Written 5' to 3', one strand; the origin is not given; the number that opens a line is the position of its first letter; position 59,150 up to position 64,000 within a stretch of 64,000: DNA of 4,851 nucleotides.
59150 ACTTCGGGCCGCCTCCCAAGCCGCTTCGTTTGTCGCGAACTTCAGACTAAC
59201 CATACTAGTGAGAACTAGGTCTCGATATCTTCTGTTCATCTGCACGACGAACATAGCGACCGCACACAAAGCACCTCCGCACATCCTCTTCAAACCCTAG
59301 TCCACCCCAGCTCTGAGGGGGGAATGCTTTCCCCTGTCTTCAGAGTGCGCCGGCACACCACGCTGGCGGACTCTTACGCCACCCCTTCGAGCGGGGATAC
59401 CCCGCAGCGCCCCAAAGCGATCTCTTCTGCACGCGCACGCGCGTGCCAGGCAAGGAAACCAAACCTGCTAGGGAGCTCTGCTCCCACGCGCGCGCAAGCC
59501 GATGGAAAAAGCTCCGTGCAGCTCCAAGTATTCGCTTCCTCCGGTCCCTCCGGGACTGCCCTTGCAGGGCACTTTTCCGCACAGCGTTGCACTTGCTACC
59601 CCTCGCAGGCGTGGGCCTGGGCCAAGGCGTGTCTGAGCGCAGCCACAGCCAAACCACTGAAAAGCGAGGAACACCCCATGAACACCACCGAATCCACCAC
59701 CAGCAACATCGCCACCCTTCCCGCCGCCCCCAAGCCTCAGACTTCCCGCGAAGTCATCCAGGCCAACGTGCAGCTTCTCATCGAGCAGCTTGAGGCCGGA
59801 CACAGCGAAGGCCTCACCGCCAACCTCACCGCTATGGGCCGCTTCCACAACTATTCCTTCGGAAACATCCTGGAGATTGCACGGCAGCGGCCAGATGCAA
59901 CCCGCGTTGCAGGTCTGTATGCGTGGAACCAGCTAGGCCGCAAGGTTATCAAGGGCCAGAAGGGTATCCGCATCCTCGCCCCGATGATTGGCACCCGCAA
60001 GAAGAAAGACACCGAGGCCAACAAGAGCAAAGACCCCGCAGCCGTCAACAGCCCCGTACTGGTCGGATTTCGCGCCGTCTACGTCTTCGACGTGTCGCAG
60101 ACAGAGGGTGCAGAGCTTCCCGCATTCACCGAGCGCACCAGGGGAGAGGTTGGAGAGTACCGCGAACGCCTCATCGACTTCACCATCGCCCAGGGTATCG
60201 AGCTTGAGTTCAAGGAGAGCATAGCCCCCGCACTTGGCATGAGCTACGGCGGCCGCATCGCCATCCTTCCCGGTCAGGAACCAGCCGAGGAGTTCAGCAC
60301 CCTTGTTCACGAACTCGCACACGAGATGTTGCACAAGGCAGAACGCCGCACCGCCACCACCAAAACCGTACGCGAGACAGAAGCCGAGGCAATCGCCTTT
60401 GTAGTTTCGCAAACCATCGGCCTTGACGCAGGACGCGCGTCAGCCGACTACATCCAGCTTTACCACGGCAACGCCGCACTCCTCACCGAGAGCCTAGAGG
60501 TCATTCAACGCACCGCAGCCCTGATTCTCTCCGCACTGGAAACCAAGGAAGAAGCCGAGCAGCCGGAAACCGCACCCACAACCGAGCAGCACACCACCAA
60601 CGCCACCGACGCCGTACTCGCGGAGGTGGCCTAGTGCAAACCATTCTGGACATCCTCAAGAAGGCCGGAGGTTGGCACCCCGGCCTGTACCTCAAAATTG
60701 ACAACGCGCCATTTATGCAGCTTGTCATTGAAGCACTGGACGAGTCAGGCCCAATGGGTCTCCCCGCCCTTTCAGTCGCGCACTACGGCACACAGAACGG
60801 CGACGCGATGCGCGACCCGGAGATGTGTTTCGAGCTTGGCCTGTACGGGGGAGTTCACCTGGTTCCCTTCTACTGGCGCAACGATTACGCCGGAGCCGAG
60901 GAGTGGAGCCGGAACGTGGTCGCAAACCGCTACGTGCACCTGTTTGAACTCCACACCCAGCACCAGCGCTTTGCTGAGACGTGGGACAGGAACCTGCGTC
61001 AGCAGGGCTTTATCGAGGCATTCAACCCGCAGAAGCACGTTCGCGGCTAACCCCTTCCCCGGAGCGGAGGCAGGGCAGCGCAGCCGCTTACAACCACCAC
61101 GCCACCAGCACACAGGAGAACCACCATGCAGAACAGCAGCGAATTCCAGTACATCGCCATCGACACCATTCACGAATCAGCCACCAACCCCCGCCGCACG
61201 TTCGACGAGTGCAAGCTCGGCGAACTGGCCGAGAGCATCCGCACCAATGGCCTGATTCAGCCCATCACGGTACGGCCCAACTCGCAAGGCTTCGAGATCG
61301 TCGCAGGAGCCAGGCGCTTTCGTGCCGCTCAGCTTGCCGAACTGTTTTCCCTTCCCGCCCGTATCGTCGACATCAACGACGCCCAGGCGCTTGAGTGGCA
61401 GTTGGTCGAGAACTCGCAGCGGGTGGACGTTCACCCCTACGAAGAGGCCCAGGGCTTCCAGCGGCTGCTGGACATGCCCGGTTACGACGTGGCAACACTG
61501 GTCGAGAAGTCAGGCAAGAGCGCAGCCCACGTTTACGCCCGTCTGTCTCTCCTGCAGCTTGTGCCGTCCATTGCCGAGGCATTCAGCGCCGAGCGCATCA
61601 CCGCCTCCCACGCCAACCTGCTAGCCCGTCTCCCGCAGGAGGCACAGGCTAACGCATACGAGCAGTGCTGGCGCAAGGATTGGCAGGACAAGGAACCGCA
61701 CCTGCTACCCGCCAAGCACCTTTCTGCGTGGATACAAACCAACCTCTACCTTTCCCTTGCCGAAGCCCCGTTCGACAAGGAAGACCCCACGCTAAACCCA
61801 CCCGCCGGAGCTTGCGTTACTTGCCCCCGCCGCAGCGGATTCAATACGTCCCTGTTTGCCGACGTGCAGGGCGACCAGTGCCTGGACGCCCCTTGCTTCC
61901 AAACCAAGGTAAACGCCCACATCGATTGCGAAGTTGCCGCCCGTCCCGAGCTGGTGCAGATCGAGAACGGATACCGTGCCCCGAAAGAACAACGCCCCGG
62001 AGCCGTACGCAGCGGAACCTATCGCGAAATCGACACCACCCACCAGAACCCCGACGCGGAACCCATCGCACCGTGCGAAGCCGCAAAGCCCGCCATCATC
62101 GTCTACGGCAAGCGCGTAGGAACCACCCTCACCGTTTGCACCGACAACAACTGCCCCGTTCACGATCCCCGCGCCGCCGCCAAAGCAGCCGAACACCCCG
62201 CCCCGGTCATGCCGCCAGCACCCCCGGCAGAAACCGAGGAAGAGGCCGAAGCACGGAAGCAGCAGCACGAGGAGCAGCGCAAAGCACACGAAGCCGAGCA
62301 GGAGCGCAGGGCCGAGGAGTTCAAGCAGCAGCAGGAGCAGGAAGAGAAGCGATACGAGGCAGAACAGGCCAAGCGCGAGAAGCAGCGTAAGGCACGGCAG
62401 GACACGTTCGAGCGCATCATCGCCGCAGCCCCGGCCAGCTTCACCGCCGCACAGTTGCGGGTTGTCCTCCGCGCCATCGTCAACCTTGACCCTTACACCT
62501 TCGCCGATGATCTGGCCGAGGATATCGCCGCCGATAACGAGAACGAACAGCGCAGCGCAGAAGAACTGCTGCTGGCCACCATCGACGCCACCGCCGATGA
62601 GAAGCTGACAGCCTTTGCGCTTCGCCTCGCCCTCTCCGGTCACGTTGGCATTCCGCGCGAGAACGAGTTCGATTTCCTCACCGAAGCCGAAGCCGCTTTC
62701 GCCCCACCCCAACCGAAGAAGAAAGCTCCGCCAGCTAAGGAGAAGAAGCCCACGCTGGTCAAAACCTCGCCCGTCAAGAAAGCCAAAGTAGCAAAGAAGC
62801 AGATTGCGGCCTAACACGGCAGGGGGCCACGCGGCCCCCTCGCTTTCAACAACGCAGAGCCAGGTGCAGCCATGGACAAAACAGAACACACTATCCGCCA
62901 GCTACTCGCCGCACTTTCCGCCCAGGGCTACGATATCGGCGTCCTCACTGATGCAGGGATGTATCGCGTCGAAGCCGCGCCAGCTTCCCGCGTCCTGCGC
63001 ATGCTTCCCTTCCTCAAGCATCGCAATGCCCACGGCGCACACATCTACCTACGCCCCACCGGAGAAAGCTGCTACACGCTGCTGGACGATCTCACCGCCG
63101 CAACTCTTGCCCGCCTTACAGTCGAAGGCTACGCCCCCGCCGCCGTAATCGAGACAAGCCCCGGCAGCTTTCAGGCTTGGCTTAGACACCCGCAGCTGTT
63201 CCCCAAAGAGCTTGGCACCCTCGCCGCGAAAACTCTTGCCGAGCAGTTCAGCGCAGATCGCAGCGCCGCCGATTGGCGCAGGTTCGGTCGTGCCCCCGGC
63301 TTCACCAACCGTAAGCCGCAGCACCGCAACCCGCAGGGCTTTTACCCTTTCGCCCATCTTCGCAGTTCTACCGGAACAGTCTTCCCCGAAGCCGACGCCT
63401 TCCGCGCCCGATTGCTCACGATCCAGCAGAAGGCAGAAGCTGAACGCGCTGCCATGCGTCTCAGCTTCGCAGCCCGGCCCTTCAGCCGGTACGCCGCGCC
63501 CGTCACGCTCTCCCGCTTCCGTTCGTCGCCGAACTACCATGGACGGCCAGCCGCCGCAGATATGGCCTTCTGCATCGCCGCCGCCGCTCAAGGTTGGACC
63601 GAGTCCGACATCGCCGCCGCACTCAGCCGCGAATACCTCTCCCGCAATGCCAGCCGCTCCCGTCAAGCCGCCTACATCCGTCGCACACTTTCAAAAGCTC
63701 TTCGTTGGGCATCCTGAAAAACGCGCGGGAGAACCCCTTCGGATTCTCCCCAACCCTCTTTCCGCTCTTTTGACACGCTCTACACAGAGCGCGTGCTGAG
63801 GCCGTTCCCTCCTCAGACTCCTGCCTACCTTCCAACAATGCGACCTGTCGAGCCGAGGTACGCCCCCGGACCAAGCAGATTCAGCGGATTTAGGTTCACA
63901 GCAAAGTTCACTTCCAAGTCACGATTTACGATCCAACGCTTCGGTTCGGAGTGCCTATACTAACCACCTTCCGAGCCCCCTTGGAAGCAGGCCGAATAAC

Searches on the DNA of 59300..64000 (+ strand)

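Call 47: search_dna_similar(query=window:59300-64000:+, collection=plasmids, mode=distant, max_rows=10)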
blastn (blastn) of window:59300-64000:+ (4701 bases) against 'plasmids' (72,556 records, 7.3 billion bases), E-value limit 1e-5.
Records with a match: 5; places in all: 6; records where one place covers at least 80% of the query: 0.
Best place of each record, by identity: 80-90% 1; 60-80% 4.
By first word of the organism name: Deinococcus 2; Acidisarcina 1; Granulicella 1; Kitasatospora 1.
By predicted mobility (MOB-suite, as given by PLSDB): non-mobilizable 4; conjugative 1.
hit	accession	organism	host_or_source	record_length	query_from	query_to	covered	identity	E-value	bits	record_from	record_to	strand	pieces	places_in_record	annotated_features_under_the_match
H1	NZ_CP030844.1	Acidisarcina polymorpha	cell culture,pine forest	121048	451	2870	39%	72.6%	2e-155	1020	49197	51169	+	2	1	ParB/RepB/Spo0J family partition protein | ArdC-like ssDNA-binding domain-containing protein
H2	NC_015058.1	Granulicella tundricola MP5ACTX9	-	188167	288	1538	27%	74.4%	0e+0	816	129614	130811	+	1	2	ArdC family protein | hypothetical protein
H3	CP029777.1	Deinococcus actinosclerus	mixed culture,wastewater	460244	1890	2040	3%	73.7%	1e-13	88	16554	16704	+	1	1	chromosome partitioning protein ParB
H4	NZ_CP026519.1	Deinococcus sp. NW-56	whole organism,water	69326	1887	1961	2%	83.1%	4e-7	67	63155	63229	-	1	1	ParB/RepB/Spo0J family partition protein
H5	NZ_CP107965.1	Kitasatospora sp. NBC_00374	-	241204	624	702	2%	77.2%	5e-6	63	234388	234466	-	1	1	ArdC-like ssDNA-binding domain-containing protein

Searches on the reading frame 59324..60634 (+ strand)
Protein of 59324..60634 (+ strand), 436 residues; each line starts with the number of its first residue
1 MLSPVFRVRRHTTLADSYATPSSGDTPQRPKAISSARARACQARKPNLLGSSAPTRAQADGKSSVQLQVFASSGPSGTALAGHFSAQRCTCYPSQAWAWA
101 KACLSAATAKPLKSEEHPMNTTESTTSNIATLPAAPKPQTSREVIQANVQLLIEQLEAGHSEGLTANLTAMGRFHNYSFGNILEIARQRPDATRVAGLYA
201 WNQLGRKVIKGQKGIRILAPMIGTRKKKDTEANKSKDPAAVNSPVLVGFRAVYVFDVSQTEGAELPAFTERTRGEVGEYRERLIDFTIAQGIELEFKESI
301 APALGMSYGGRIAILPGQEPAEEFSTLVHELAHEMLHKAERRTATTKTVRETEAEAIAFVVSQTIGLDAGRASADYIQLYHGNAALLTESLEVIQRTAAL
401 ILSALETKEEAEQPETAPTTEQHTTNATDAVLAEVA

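Call 9: search_protein_families(library=pfam, proteins=[window:59324-60634:+], max_evalue=0.001)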
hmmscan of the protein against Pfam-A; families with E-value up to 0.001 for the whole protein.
window:59324-60634:+ (436 aa): 1 family
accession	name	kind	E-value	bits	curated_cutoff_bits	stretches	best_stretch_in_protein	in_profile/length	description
PF08401.16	ArdcN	-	9.7e-09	35.9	22.6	1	147-249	6-120/123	N-terminal domain of anti-restriction factor ArdC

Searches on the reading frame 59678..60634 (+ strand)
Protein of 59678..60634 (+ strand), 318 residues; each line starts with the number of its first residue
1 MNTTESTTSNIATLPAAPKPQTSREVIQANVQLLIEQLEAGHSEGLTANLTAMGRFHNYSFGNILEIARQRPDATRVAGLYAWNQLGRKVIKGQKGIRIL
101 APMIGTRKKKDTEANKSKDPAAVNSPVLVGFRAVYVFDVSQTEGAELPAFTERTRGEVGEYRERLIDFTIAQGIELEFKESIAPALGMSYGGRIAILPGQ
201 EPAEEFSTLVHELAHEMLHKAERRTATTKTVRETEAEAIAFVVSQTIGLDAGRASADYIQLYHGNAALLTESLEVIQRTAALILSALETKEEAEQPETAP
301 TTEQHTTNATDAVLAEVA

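Call 76: search_protein_families(library=pfam, proteins=[window:59678-60634:+], max_evalue=0.00001)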
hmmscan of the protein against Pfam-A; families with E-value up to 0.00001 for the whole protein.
window:59678-60634:+ (318 aa): 1 family
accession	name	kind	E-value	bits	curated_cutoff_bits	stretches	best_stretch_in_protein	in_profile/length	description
PF08401.16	ArdcN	-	4.3e-09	37.1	22.6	1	29-131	6-120/123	N-terminal domain of anti-restriction factor ArdC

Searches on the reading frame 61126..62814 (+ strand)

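Call 9: search_protein_families(library=pfam, proteins=[window:61126-62814:+], max_evalue=0.001)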
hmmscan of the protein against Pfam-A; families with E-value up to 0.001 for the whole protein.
window:61126-62814:+ (562 aa): 2 families
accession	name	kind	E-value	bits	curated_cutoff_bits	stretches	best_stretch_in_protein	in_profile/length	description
PF02195.25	ParB_N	-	1.2e-25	89.9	26.3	1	6-98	2-95/95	ParB N-terminal domain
PF17762.8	HTH_ParB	-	7e-13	49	22.6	1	101-187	2-89/102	ParB HTH domain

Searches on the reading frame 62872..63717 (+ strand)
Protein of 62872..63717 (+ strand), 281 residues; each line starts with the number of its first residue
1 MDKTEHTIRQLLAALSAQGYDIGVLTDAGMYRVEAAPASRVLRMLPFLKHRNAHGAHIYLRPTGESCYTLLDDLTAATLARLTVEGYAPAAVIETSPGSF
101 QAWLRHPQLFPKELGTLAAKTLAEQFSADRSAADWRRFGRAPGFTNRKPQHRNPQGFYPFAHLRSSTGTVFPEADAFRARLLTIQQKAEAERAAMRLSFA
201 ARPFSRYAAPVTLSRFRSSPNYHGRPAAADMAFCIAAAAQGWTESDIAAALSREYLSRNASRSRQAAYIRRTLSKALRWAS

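Call 9: search_protein_families(library=pfam, proteins=[window:62872-63717:+], max_evalue=0.001)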
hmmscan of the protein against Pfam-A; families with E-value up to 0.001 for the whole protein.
window:62872-63717:+ (281 aa): 2 families
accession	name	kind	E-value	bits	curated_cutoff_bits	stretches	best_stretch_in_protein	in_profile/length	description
PF16793.10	RepB_primase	-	1.7e-38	132.8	24.3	1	13-175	9-173/186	RepB DNA-primase N-terminal domain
PF22448.1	RepB_primase_C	-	9.8e-06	25.8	26.1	1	228-276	5-54/54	RepB DNA-primase C-terminal helical domain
